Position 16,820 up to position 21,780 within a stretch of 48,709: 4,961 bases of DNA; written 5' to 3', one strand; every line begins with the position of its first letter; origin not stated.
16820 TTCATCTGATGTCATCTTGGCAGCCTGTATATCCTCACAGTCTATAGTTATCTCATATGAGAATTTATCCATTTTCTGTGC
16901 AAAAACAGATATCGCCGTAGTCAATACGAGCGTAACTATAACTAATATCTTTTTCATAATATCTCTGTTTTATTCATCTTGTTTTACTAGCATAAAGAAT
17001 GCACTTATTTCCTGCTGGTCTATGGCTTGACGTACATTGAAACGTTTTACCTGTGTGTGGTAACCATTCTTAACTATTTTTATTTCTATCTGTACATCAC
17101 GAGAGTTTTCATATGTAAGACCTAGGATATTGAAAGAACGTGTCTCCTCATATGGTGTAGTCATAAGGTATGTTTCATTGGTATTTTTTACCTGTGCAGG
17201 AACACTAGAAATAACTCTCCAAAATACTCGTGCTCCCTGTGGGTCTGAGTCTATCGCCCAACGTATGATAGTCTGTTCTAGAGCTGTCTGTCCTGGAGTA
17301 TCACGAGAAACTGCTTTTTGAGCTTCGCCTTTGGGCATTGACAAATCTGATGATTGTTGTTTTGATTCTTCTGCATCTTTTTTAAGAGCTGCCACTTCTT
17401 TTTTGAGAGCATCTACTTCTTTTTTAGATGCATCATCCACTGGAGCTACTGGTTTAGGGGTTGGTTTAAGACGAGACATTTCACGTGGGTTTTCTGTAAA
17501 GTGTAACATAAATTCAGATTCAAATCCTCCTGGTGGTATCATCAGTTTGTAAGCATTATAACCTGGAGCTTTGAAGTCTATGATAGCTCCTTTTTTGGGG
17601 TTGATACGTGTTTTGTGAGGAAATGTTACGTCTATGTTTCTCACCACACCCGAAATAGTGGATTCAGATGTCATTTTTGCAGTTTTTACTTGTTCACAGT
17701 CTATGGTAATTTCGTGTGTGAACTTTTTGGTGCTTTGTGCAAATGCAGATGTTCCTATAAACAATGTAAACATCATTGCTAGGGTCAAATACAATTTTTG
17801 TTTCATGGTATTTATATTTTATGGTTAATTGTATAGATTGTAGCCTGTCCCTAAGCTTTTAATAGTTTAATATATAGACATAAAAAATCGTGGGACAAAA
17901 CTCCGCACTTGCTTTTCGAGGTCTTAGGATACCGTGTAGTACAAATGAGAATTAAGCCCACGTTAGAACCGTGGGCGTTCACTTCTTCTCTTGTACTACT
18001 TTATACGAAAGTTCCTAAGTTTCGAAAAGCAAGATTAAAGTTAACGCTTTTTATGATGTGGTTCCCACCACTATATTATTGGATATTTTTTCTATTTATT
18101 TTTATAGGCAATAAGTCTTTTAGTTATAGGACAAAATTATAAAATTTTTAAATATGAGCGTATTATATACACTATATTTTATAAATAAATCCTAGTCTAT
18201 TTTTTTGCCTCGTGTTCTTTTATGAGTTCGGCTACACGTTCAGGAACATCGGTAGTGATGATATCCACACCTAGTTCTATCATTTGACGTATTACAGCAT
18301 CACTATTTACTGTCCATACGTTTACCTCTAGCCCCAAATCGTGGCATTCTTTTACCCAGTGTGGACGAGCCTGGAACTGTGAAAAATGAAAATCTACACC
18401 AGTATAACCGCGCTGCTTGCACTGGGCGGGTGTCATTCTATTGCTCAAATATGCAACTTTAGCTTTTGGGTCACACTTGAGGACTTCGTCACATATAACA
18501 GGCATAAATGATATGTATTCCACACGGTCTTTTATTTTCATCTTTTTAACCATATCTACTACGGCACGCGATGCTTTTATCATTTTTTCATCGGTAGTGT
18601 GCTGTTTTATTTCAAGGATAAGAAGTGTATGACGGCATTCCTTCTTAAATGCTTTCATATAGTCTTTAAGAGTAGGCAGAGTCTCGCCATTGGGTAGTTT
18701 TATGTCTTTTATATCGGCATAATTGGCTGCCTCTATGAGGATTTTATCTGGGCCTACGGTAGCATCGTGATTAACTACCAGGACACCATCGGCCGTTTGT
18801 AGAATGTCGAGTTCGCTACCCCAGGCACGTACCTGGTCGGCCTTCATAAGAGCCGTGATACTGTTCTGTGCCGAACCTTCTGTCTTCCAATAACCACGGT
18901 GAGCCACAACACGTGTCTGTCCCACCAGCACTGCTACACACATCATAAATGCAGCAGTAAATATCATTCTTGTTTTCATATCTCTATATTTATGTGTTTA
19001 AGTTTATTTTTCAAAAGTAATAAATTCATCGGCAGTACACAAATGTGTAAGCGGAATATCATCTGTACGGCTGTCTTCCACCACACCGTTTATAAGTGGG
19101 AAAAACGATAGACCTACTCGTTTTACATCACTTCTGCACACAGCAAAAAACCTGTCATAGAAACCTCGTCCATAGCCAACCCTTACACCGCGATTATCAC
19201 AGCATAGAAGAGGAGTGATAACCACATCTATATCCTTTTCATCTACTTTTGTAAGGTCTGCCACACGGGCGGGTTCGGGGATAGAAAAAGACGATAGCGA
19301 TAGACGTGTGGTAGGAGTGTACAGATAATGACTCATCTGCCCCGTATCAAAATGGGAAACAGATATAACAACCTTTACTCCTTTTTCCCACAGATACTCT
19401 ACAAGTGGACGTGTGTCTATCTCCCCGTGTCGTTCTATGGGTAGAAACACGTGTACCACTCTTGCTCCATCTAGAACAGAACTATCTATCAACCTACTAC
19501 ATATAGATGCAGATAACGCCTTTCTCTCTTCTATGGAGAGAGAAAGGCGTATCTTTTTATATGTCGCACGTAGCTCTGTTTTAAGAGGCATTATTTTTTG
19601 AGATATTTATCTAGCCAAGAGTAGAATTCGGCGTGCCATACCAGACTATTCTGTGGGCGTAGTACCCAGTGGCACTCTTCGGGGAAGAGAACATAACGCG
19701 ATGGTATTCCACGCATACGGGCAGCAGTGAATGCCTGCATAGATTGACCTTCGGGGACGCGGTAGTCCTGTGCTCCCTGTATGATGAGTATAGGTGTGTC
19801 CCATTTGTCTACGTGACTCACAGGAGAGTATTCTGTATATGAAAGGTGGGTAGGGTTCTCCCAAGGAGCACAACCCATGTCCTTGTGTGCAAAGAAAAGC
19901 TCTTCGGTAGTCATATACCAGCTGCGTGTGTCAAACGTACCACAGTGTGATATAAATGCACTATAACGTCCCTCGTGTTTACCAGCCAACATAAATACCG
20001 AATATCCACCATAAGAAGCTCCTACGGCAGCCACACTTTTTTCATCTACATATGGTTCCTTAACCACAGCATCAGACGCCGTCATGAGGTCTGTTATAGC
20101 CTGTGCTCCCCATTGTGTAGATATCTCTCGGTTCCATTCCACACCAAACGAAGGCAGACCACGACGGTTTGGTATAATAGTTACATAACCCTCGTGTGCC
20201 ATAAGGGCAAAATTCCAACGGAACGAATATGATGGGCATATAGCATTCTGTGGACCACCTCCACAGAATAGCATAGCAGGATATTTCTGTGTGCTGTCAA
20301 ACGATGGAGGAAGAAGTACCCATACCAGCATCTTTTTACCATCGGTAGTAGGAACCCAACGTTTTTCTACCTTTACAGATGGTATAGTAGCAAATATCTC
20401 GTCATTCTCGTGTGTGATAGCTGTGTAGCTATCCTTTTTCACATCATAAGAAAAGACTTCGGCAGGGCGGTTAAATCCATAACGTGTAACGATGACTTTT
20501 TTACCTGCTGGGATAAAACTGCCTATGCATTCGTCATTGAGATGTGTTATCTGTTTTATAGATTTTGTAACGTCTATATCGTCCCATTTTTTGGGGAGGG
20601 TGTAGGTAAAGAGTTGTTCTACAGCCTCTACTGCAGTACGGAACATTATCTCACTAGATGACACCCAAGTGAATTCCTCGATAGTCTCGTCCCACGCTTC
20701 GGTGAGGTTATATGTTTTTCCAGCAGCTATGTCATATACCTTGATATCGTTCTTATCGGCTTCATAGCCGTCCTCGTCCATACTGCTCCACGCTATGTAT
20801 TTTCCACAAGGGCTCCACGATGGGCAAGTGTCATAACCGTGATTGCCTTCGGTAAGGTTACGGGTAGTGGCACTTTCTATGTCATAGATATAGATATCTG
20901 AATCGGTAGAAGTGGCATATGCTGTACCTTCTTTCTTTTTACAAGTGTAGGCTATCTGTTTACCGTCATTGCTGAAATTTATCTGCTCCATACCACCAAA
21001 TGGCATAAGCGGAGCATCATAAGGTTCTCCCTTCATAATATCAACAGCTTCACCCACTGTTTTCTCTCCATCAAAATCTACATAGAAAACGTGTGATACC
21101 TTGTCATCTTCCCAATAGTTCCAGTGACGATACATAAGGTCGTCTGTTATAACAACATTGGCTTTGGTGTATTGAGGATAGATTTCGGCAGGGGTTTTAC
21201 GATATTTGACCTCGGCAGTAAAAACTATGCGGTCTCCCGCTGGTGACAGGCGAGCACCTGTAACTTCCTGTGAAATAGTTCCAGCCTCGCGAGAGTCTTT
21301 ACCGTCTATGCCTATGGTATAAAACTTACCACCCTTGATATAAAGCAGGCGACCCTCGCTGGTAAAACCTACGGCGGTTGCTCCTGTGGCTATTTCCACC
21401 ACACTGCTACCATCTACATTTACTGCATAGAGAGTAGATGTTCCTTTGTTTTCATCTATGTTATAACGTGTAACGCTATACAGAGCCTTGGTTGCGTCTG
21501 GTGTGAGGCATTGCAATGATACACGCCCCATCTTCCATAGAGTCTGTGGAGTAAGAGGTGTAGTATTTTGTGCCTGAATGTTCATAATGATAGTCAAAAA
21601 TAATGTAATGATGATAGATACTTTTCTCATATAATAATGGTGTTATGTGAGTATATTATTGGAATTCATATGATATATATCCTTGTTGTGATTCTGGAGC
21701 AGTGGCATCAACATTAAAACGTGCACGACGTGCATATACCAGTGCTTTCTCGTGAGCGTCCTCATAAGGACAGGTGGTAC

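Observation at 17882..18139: Unrecognised rod-like structured RNA between a promoter box and the tandem PEGA-like genes (candidate novel leader/attenuator or sRNA)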

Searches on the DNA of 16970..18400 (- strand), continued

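Call 87: search_with_rna_model(model_id=R1, sources=[L168, L170, L172, L003, L007, L012, L014, L021], max_evalue=1, show_alignments=3)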
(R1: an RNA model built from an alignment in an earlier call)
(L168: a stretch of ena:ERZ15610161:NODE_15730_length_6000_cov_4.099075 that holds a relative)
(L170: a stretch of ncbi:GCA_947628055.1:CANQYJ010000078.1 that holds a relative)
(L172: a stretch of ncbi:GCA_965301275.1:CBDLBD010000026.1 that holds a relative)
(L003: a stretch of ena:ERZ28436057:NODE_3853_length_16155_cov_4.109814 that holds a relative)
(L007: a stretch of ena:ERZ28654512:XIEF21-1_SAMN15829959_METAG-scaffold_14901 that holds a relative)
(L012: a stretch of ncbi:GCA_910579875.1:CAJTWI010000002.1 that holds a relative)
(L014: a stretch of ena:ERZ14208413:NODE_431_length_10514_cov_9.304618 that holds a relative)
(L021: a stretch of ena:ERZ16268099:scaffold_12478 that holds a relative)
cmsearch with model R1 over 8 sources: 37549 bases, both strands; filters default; matches with E-value up to 1: 14.
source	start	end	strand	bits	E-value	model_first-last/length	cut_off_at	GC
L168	1266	1438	+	146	2.6e-33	1-171/171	no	0.39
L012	2777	2944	+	139.4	1e-31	1-171/171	no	0.39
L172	1280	1446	+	138.1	2e-31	1-171/171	no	0.38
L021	1485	1655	+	127.9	5.6e-29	1-171/171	no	0.39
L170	1269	1444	+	126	1.7e-28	1-171/171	no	0.39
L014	2773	2940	+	122.9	8.7e-28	1-171/171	no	0.45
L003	2753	2925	+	122.3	1.2e-27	1-171/171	no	0.38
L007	2731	2895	+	111.9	3.8e-25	1-171/171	no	0.4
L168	2594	2765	+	68.1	1.2e-14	1-171/171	no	0.45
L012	2778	2945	-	20.5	0.0028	1-171/171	no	0.39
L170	1270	1445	-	17.8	0.013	1-171/171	no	0.39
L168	1290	1409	-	13.8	0.12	15-151/171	no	0.42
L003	2772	2899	-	12.1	0.29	12-156/171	no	0.41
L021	1486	1532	-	12.1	0.29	1-171/171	no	0.3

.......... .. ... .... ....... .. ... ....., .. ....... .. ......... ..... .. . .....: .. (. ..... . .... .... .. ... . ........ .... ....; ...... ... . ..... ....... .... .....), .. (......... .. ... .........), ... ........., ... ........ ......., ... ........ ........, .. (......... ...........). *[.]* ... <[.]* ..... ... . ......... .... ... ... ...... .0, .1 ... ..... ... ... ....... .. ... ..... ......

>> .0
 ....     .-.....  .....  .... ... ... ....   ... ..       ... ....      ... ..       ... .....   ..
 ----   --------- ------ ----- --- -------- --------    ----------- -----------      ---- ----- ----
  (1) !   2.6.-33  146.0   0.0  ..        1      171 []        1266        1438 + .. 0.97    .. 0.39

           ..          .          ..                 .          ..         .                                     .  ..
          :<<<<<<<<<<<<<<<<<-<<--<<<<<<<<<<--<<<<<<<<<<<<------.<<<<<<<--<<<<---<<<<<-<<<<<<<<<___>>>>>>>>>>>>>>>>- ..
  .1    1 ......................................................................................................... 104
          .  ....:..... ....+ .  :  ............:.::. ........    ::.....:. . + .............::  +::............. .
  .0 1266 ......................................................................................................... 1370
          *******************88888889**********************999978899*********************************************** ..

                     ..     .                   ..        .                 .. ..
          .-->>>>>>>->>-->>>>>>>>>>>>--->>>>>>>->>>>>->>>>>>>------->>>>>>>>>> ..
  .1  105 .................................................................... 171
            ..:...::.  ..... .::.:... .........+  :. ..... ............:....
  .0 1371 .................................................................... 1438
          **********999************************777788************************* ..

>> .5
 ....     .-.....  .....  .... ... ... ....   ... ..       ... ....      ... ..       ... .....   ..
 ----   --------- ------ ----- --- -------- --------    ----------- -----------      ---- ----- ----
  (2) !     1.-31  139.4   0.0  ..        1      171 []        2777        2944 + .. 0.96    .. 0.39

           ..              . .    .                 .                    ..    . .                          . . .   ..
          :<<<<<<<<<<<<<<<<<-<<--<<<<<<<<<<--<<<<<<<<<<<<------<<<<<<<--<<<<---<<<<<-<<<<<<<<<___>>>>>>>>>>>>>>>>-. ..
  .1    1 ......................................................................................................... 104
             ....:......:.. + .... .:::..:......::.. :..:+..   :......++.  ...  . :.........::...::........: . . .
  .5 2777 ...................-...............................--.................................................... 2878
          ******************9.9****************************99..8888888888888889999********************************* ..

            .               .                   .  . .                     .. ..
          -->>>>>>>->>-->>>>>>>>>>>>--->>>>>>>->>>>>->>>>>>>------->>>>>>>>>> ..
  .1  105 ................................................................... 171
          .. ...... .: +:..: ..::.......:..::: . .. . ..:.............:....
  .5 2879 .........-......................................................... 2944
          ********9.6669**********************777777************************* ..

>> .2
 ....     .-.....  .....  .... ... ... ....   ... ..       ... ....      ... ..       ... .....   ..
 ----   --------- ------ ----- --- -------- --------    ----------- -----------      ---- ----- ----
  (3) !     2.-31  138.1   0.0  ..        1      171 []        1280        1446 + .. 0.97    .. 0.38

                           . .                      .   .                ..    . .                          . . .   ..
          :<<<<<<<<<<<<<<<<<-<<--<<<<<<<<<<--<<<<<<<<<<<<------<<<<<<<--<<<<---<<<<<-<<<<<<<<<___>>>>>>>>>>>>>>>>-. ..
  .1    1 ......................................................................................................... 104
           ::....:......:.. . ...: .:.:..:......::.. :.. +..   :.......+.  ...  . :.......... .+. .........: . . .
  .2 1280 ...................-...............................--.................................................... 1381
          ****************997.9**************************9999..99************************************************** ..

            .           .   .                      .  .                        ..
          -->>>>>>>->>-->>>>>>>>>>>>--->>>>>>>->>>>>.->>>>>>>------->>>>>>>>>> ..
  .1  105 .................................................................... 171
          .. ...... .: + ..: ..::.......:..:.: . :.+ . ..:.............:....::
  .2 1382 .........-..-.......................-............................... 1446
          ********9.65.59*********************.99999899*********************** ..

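Call 89: search_with_rna_model(model_id=R1, source=window, filters=off, max_evalue=10)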
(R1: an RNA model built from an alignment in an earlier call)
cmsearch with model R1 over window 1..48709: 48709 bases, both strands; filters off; matches with E-value up to 10: 55.
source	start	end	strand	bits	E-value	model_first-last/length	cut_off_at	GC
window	17882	18054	-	122.4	1.5e-27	1-171/171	no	0.39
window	7537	7574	+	21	0.0028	1-171/171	no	0.5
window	7538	7575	-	21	0.0028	1-171/171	no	0.5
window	10961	10995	-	15.1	0.075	1-171/171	no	0.46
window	10962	10992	+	13.7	0.16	1-171/171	no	0.52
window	45500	45546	-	12.7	0.28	1-171/171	no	0.45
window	19443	19526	-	12.5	0.3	1-171/171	no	0.4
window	17908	18035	+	12.1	0.38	12-156/171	no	0.41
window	46456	46493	+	12.1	0.38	1-171/171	no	0.47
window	4122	4159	-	11.7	0.48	1-171/171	no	0.24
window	45485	45556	+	11.6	0.51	47-119/171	no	0.36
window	29316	29350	+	11.1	0.67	1-171/171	no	0.31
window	4067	4158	+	10.6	0.89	1-171/171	no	0.3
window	31952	32002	+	10.3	1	1-171/171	no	0.2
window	30185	30215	+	10.3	1.1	1-171/171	no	0.26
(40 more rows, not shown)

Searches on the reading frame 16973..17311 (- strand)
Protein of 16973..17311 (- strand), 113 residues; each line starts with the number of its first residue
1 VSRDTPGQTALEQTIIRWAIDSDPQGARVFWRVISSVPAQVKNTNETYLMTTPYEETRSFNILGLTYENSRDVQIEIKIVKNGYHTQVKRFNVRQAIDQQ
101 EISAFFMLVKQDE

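Call 81: search_solved_structures(query=window:16973-17311:-, max_evalue=1)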
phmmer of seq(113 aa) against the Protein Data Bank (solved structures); distinct sequences matched with E-value up to 1: 2.
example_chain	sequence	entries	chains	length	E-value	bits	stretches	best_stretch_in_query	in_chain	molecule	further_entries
3s30_A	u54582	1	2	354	0.37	14.4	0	59-86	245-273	Hypothetical glycoside hydrolase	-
9f8e_A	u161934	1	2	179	0.44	14.2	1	32-86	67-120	S-layer protein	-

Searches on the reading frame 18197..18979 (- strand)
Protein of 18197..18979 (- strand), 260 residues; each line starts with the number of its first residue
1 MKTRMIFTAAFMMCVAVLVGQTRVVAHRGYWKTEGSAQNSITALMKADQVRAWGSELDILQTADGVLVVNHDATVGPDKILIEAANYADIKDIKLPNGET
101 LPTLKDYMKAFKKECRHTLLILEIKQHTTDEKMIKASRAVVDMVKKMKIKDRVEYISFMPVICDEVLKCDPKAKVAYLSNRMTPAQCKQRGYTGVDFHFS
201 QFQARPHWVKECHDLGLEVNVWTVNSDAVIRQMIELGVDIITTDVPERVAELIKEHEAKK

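Call 8: search_protein_families(library=pfam, proteins=[window:18197-18979:-], max_evalue=0.01)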
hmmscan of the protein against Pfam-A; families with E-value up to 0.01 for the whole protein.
window:18197-18979:- (260 aa): 2 families
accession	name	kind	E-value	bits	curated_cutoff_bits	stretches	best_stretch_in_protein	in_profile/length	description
PF03009.23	GDPD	-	3e-21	77.1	23.6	1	27-247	1-243/244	Glycerophosphoryl diester phosphodiesterase family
PF13653.12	GDPD_2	-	2.7e-08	34.5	27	1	219-246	2-29/30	Glycerophosphoryl diester phosphodiesterase family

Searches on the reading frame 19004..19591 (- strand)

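Call 8: search_protein_families(library=pfam, proteins=[window:19004-19591:-], max_evalue=0.01)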
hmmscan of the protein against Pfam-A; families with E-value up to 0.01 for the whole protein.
window:19004-19591:- (195 aa): 1 family
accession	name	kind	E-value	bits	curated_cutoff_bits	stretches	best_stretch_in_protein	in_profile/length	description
PF01812.26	5-FTHF_cyc-lig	-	8.3e-30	104.5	27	1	4-186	1-185/186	5-formyltetrahydrofolate cyclo-ligase family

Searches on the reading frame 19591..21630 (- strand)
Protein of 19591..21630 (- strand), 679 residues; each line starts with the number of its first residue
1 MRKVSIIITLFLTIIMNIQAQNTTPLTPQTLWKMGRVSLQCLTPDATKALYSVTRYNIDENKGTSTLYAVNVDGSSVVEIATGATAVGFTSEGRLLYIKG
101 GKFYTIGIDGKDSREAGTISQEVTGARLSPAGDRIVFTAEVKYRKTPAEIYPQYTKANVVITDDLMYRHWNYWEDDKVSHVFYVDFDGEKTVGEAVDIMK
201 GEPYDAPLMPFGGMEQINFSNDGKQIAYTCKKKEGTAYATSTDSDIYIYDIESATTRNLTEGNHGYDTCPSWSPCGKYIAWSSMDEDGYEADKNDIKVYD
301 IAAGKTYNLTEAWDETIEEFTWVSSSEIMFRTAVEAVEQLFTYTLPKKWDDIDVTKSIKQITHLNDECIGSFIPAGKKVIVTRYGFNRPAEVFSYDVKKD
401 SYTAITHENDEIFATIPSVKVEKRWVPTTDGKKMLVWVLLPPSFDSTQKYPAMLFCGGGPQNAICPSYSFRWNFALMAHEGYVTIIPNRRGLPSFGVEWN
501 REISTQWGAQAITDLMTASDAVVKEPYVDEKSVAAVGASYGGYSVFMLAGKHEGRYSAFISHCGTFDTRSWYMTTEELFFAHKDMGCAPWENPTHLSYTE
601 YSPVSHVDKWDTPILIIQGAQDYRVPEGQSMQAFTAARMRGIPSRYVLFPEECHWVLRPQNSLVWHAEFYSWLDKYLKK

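Call 8: search_protein_families(library=pfam, proteins=[window:19591-21630:-], max_evalue=0.01)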
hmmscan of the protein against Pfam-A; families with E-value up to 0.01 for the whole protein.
window:19591-21630:- (679 aa): 10 families
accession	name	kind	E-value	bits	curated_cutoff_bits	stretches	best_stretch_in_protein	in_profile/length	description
PF00326.27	Peptidase_S9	-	4.3e-53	180.4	22.6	1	469-679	2-212/213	Prolyl oligopeptidase family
PF02129.25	Peptidase_S15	-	6.7e-10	39.5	23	1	430-574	1-139/262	X-Pro dipeptidyl-peptidase (S15 family)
PF07676.18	PD40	-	3.9e-09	36.7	20.9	1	265-284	9-28/38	WD40-like Beta Propeller Repeat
PF00561.26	Abhydrolase_1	-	9.3e-09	35.7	25.8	2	451-571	1-112/245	alpha/beta hydrolase fold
PF00756.26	Esterase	-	6.5e-08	33.1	22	1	529-654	113-229/251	Putative esterase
PF25174.1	Beta-prop_THOC3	-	1.4e-07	31.3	305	1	236-343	61-158/272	THOC3 beta-propeller domain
PF20434.5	BD-FAE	-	7.8e-06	26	26.8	1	583-632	163-210/215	BD-FAE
PF01738.24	DLH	-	7.4e-05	22.9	21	1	477-662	37-194/217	Dienelactone hydrolase family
PF12146.15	Hydrolase_4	-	0.00041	20.2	27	0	605-654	185-232/239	Serine aminopeptidase, S33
PF24817.1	WD40_WDHD1_1st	-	0.00054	19.7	109.9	1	225-287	183-245/291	WDHD1 first WD40 domain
